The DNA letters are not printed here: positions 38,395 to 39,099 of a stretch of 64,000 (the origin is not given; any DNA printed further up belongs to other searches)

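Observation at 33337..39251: Candidate undescribed lipoyl-carrier redox system: NuoE/NuoF/NuoG-N-type NADH module + two novel Cys domains, divergent from AhpD-like CxxC protein + free lipoyl-type domain, with LplA alongside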

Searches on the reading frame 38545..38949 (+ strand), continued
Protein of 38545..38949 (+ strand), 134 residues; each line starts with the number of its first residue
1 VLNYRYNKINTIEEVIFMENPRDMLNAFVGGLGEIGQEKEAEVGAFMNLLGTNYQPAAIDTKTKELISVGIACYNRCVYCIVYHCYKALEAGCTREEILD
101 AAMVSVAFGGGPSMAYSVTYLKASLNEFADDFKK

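Call 52: search_protein_families(library=ncbifam, proteins=[L026:7378-9099:+, L026:6369-6815:+, L026:9053-10075:+], max_evalue=0.00001)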
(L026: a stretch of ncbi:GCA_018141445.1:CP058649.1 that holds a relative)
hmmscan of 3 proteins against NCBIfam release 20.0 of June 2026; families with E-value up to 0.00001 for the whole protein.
L026:7378-9099:+ (573 aa): 73 families (the best 25 are shown)
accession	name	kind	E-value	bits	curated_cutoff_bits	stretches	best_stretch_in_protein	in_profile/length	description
TIGR01350.1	lipoamide_DH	equivalog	8.6e-157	522.5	408.8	1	112-572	2-461/461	dihydrolipoyl dehydrogenase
TIGR02053.1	MerA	equivalog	3.1e-103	346.3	454.45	1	113-561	2-449/465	mercury(II) reductase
NF004945.0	PRK06292.2-3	equivalog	3.7e-101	339.3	494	1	113-559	5-446/457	dihydrolipoyl dehydrogenase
NF004776.0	PRK06116.1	equivalog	2.1e-95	320.4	480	1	112-556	5-444/450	glutathione-disulfide reductase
NF004943.0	PRK06292.2-1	equivalog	2.3e-93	313.4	432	1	112-561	4-451/456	dihydrolipoyl dehydrogenase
NF004991.0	PRK06370.1-3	subfamily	6.2e-93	312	620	1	112-561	36-483/509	FAD-containing oxidoreductase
NF003585.0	PRK05249.1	equivalog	5e-92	308.9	465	1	108-564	3-456/464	Si-specific NAD(P)(+) transhydrogenase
TIGR01424.1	gluta_reduc_2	equivalog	7.8e-87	291.7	606.05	1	113-557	4-441/446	glutathione-disulfide reductase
NF004947.0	PRK06292.2-5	equivalog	4.9e-86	289.5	592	1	112-564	4-457/474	dihydrolipoyl dehydrogenase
NF005883.0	PRK07845.1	equivalog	8.6e-84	282.1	479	1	113-561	4-455/466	NAD(P)H-quinone dehydrogenase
NF004992.0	PRK06370.1-4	equivalog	4.9e-82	275.8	629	1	112-559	5-449/459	FAD-containing oxidoreductase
NF005884.0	PRK07846.1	equivalog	7.3e-81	272.1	501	1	112-565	4-451/454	mycothione reductase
TIGR01421.1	gluta_reduc_1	equivalog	4.7e-80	270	556.15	1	113-557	4-445/450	glutathione-disulfide reductase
NF004946.0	PRK06292.2-4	subfamily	1e-77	261.9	634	1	112-563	4-468/487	dihydrolipoyl dehydrogenase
NF010311.1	PRK13748.1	subfamily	1.8e-76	258.1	600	1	46-558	32-541/560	mercury(II) reductase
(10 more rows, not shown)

L026:6369-6815:+ (148 aa): 9 families
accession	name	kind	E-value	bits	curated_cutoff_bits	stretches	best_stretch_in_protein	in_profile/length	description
NF002926.0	PRK03573.1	equivalog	1.9e-13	50.5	120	1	31-142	27-139/144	transcriptional regulator SlyA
NF008122.0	PRK10870.1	equivalog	8.1e-12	45.2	157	1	19-144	39-166/176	transcriptional repressor MprA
TIGR02337.1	HpaR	equivalog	2e-10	40.6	121.2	1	23-108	16-101/130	homoprotocatechuate degradation operon regulator HpaR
NF045593.1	bilirub_TF_BilQ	equivalog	3.6e-10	39.7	125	1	9-131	4-126/135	bilirubin utilization transcriptional regulator BilQ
NF052638.1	TransRegOhrRVib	equivalog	8.9e-10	38.4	200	1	18-140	20-140/141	transcriptional regulator OhrR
NF053777.1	Saro0803TransReg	equivalog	4.6e-09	36.1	200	1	30-108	32-110/140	Saro_0803 family transcriptional regulator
NF008565.1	PRK11512.1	equivalog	9.7e-08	32.1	240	1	26-136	31-142/144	multiple antibiotic resistance transcriptional regulator MarR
NF050133.1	TransRegFabT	equivalog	4.8e-07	30.1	200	1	69-136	63-130/138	fatty acid biosynthesis transcriptional regulator FabT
TIGR04472.1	reg_rSAM_mob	hypoth_equivalog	1.7e-06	28.1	240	1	31-140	24-136/141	radical SAM mobile pair system MarR family transcriptional regulator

L026:9053-10075:+ (340 aa): 4 families
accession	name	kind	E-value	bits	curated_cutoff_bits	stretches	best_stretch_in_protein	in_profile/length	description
TIGR00545.2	lipoyltrans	equivalog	1.9e-98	329.5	280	1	23-318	5-306/328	lipoate--protein ligase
NF053790.1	LplA_LipA_fuse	exception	3.9e-55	187.5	800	1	32-314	18-299/606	bifunctional lipoate--protein ligase/lipoyl synthase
NF053750.1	LplA_large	exception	6.8e-20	71.5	480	1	29-209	10-202/248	lipoate-protein ligase large subunit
NF053751.1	LplAB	exception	8.2e-17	61.2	550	1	24-231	105-323/348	lipoate-protein ligase LplAB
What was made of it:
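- The fusion scores 522 bits on TIGR01350, above the 408.8 cutoff (call 52).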
